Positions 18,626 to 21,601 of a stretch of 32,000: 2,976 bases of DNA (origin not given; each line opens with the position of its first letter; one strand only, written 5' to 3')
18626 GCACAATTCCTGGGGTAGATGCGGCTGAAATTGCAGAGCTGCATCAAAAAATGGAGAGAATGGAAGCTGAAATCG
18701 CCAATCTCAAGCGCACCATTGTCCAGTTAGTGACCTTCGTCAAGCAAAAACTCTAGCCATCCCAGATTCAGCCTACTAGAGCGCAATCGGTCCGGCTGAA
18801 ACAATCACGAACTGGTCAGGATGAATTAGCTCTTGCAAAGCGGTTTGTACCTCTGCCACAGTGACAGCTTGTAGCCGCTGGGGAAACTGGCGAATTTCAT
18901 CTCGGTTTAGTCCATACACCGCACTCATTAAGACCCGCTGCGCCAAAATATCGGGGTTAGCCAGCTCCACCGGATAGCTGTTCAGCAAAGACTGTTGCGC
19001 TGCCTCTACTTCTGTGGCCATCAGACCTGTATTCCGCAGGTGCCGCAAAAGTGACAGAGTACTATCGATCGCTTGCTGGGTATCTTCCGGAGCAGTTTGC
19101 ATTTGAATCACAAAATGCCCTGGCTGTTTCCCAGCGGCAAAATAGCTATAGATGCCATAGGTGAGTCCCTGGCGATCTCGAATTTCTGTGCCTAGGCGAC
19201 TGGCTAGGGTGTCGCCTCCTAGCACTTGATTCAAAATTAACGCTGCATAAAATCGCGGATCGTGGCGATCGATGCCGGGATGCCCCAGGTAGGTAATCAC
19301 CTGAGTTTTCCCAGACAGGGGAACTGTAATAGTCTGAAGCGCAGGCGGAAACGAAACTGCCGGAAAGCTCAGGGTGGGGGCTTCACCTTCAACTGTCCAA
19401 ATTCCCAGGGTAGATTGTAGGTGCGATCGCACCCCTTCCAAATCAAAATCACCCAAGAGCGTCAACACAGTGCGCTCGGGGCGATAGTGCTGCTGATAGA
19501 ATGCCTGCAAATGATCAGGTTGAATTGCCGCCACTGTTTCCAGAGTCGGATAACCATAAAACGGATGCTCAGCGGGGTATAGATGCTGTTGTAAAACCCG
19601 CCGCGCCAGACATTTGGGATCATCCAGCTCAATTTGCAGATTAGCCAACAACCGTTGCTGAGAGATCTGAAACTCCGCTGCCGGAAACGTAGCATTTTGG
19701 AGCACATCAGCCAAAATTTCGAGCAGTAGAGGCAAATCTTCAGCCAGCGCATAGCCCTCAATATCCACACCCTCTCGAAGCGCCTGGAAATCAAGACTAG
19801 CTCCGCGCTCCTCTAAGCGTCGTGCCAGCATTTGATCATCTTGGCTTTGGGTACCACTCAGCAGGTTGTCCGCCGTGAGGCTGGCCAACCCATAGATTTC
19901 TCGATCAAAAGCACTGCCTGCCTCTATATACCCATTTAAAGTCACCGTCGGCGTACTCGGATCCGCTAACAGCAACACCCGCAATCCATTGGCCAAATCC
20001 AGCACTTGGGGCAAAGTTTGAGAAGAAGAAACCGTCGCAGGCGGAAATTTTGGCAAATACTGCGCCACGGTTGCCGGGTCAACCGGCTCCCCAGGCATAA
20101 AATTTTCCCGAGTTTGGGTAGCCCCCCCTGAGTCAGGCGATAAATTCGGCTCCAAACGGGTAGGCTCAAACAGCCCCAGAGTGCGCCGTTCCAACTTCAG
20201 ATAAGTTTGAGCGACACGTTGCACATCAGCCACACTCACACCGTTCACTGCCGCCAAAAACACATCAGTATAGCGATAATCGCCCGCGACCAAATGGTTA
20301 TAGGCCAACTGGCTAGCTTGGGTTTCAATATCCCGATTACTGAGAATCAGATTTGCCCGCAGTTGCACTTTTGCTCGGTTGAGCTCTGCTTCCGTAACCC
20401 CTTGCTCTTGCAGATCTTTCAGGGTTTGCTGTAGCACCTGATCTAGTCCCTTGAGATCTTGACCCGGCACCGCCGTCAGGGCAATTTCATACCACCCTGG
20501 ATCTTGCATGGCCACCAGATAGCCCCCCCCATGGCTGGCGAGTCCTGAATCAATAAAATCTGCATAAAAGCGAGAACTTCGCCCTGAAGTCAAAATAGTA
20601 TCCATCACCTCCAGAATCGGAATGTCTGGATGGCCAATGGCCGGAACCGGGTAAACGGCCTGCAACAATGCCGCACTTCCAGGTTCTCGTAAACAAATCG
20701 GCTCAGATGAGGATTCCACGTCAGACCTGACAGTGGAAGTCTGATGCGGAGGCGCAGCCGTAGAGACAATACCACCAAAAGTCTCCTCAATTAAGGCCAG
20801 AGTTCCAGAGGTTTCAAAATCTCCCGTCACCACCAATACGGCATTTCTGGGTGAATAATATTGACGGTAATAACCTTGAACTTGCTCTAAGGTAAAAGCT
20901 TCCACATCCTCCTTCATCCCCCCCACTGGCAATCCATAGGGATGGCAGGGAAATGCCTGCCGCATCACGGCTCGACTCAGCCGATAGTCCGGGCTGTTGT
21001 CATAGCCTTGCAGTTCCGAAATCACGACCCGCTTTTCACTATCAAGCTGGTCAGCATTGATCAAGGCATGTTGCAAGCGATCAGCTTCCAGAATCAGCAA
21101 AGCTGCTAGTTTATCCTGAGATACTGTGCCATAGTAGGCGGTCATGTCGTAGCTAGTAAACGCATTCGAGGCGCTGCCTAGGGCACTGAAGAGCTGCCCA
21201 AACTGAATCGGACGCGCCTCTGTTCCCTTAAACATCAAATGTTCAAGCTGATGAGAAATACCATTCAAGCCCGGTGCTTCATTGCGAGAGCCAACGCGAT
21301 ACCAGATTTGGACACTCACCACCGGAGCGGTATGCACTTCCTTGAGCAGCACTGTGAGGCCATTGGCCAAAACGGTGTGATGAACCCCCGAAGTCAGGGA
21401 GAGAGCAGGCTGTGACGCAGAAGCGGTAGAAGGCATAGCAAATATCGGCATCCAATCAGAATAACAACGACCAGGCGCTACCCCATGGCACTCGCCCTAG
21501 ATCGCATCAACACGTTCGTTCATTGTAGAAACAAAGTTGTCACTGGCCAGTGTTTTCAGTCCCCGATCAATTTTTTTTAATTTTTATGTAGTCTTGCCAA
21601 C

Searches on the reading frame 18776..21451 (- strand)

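Call 44: search_protein_families(library=pfam, proteins=[window:18776-21451:-], max_evalue=0.001)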
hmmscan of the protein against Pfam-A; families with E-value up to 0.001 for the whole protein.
window:18776-21451:- (891 aa): 2 families
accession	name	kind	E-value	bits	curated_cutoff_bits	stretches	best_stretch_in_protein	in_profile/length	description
PF05193.26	Peptidase_M16_C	-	3e-62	210.1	23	2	186-364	2-181/181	Peptidase M16 inactive domain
PF00675.25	Peptidase_M16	-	5.9e-39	133.8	22.3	2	34-176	2-145/149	Insulinase (Peptidase family M16)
